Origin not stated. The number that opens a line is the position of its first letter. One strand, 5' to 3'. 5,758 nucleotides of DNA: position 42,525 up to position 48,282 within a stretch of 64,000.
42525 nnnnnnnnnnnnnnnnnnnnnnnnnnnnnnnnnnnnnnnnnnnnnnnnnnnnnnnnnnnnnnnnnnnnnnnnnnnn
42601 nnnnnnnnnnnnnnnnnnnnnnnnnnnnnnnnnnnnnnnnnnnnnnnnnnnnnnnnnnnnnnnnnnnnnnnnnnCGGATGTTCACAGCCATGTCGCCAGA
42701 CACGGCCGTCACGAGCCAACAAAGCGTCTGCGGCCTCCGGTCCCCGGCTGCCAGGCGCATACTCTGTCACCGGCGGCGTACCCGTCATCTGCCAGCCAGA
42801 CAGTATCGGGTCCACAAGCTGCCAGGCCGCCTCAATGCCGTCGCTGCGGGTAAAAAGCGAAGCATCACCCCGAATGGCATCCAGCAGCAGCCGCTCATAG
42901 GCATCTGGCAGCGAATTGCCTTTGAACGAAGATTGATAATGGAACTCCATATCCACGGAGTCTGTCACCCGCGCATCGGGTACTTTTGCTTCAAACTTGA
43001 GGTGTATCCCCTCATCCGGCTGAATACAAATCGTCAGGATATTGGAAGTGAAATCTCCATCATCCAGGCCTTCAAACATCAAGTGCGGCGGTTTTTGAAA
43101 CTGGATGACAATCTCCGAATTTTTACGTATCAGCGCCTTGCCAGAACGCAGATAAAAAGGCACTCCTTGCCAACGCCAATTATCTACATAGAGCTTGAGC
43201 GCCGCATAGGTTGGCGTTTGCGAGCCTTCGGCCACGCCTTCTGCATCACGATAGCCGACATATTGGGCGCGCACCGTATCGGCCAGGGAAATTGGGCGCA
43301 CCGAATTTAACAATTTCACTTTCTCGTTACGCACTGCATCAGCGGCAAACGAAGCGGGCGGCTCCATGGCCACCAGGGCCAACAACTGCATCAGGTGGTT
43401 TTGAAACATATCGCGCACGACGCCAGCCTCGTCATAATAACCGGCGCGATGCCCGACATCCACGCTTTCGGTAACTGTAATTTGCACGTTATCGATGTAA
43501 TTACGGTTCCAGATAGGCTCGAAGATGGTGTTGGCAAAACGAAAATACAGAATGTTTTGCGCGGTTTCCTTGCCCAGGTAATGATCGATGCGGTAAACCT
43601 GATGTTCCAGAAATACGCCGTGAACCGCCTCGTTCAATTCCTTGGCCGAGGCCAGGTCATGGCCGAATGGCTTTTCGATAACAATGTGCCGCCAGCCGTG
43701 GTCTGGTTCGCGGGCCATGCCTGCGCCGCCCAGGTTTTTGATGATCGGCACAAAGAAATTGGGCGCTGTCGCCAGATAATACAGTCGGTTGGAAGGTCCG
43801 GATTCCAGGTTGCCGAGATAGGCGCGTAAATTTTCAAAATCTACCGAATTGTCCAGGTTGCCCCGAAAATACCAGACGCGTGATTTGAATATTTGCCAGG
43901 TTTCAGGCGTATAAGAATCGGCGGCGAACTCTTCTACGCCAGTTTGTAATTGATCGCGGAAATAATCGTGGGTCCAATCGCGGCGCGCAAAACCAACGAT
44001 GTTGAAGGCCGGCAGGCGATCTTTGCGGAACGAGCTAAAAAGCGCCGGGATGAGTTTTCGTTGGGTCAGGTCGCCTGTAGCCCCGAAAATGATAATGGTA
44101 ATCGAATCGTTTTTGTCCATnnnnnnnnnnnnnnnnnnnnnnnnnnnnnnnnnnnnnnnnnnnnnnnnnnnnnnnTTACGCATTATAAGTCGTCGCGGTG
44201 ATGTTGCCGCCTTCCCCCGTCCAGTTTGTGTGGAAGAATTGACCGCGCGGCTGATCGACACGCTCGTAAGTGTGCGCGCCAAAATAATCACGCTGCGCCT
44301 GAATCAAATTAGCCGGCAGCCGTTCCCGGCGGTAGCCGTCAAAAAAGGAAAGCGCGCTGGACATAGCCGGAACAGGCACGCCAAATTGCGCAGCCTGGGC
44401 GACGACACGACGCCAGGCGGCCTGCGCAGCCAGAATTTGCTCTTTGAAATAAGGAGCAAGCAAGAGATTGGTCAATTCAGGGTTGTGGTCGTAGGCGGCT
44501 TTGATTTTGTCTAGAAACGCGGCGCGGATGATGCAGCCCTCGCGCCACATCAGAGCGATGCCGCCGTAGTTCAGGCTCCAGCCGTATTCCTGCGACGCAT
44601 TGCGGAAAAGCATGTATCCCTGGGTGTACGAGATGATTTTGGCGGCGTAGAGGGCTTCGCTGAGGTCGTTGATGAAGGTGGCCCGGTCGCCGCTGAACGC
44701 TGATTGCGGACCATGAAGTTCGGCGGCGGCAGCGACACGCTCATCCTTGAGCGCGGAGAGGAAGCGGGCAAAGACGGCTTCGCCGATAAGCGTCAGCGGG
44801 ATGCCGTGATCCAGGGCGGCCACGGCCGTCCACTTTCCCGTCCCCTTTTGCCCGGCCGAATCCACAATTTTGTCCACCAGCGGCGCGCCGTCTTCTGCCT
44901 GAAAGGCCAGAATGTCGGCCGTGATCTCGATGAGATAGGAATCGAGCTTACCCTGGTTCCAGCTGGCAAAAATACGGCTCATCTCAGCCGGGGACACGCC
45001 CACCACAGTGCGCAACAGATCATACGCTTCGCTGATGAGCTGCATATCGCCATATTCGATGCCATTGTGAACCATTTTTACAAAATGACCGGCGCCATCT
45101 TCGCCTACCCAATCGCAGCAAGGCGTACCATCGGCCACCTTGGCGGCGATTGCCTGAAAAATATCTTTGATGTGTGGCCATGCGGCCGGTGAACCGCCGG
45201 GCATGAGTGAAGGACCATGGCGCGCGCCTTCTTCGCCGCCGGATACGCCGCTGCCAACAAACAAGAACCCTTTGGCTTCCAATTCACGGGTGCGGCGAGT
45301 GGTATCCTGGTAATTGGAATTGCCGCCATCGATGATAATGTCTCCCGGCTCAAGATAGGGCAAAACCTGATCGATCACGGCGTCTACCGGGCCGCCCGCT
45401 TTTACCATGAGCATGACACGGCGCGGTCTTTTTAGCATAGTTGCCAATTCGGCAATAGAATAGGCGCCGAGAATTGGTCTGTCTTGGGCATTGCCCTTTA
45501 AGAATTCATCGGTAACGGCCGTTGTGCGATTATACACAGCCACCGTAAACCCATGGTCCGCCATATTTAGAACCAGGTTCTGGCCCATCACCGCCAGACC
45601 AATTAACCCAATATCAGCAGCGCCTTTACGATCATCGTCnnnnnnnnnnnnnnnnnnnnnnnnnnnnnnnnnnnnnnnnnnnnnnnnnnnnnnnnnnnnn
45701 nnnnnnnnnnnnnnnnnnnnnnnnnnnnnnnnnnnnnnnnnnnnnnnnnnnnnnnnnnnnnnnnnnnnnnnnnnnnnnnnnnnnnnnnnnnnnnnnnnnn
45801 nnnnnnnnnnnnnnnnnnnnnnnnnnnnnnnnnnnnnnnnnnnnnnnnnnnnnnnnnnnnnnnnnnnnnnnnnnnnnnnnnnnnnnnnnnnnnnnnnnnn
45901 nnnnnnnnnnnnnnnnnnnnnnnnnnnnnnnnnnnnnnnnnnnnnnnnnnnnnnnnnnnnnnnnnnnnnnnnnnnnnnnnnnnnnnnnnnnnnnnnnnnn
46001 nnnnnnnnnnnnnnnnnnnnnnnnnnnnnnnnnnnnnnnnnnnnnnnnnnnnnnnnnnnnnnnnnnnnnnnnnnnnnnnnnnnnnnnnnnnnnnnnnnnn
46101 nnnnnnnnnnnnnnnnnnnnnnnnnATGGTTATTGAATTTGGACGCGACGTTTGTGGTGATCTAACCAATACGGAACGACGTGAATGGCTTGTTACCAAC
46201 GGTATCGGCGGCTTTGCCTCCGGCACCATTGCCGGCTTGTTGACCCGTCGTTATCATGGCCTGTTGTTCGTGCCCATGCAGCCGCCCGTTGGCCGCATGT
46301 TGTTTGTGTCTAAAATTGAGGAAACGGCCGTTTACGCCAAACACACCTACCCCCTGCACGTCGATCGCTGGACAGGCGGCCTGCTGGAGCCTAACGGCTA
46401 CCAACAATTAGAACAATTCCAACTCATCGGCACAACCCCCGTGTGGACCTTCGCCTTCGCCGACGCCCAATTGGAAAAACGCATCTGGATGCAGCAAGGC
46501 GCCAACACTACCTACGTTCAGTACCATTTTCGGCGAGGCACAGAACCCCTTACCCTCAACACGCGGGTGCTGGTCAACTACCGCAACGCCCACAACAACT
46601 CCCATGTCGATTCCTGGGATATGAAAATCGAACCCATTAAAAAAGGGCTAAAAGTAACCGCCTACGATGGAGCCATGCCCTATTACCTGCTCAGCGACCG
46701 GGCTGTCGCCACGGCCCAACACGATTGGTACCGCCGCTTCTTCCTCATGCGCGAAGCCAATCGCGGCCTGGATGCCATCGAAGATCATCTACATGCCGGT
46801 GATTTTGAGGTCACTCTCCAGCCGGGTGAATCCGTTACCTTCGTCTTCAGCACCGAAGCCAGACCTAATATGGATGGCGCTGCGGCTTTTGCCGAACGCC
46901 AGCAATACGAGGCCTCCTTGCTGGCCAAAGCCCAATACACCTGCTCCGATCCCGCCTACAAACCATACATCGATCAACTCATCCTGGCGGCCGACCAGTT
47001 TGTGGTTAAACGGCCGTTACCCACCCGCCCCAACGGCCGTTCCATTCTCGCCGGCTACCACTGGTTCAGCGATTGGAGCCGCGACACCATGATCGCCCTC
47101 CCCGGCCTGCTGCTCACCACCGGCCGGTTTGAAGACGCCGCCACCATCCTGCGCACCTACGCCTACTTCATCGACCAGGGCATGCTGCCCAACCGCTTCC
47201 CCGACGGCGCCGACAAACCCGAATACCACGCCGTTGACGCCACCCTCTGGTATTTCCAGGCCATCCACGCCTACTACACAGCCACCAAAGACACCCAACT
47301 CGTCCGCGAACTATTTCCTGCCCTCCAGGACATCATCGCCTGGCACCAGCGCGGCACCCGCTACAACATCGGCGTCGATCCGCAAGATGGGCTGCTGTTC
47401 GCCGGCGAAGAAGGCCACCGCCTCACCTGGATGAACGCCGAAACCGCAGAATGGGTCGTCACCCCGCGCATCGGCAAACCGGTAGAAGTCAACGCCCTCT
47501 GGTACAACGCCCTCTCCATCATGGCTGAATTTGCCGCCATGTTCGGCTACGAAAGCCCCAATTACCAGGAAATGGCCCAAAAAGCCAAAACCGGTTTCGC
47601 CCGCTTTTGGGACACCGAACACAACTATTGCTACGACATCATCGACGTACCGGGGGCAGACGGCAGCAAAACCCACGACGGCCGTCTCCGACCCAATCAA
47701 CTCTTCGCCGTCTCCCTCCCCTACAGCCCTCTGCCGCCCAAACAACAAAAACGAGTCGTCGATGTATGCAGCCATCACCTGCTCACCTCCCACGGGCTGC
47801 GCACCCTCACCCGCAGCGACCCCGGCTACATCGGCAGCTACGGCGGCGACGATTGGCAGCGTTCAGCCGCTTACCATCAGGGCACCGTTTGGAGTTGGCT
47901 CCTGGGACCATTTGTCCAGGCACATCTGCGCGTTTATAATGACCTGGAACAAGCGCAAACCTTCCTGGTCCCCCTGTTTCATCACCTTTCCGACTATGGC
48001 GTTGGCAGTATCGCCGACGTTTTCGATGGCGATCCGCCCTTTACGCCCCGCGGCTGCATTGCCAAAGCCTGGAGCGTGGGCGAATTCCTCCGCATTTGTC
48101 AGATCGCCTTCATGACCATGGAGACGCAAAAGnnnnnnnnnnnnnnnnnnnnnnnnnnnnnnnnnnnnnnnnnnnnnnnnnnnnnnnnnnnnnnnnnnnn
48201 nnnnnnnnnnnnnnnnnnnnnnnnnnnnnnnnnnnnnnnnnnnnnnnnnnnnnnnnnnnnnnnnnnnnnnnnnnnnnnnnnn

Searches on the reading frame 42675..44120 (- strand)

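Call 64: search_protein_families(library=pfam, proteins=[window:42675-44120:-], max_evalue=0.00001)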
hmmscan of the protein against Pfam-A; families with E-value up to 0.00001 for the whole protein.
window:42675-44120:- (482 aa): 2 families
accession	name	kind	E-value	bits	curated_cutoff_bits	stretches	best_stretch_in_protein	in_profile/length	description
PF02781.21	G6PD_C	-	8.7e-114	380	27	1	192-476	2-296/296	Glucose-6-phosphate dehydrogenase, C-terminal domain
PF00479.28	G6PD_N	-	1.5e-59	202.1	22.1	1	10-189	1-183/183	Glucose-6-phosphate dehydrogenase, NAD binding domain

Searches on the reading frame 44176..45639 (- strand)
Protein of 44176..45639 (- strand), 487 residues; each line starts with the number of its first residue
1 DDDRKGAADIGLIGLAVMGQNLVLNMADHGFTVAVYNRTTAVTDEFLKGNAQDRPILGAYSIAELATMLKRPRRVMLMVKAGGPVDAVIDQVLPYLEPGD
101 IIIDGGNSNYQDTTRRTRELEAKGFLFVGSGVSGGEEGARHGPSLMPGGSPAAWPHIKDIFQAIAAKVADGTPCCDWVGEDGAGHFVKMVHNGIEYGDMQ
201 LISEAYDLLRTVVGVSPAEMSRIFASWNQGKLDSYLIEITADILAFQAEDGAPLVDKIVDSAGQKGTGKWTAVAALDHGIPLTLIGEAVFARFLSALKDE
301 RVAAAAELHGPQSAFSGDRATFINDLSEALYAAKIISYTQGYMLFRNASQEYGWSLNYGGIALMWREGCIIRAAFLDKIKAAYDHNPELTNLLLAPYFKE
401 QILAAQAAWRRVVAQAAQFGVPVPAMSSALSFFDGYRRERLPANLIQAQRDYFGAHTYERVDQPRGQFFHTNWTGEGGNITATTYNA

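Call 20: search_protein_families(library=pfam, proteins=[window:44176-45639:-], max_evalue=0.0001)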
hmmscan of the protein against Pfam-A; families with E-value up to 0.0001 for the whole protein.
window:44176-45639:- (487 aa): 2 families
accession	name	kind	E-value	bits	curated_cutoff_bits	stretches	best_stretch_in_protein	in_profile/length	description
PF00393.24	6PGD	-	3.4e-133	443.9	27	1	184-473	1-290/290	6-phosphogluconate dehydrogenase, C-terminal domain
PF03446.21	NAD_binding_2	-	4e-51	173.7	21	1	9-169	1-157/161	NAD binding domain of 6-phosphogluconate dehydrogenase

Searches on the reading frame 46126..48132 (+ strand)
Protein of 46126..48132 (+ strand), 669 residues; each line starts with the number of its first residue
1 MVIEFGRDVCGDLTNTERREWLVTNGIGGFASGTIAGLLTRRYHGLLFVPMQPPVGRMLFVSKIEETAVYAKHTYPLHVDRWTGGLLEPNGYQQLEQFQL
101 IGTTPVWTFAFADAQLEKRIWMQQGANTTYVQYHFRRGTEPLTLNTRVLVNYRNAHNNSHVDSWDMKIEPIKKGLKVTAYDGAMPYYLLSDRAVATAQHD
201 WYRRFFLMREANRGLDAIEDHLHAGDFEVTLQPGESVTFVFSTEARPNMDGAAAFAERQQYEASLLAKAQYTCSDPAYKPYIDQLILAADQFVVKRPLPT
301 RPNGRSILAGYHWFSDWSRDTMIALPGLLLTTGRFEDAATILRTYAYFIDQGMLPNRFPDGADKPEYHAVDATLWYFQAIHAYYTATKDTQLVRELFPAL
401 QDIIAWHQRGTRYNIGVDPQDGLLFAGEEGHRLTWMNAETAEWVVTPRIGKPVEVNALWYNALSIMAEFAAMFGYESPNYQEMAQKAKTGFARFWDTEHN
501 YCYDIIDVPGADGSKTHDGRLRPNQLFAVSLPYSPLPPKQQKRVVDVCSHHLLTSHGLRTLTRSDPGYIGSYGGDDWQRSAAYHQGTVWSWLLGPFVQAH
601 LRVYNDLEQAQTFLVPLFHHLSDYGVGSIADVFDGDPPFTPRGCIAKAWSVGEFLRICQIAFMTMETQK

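Call 20: search_protein_families(library=pfam, proteins=[window:46126-48132:+], max_evalue=0.0001)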
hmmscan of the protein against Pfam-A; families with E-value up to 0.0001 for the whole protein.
window:46126-48132:+ (669 aa): 3 families
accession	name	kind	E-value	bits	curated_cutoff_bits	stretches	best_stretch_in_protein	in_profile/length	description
PF06202.20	GDE_C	-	4e-119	398.3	21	1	288-656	2-367/367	Amylo-alpha-1,6-glucosidase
PF12439.13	GDE_N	-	1.4e-74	250.8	27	1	19-238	1-219/219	Glycogen debranching enzyme N terminal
PF22422.2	MGH1-like_GH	-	5.4e-06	26.7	27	0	344-589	33-297/356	Mannosylglycerate hydrolase MGH1-like glycoside hydrolase domain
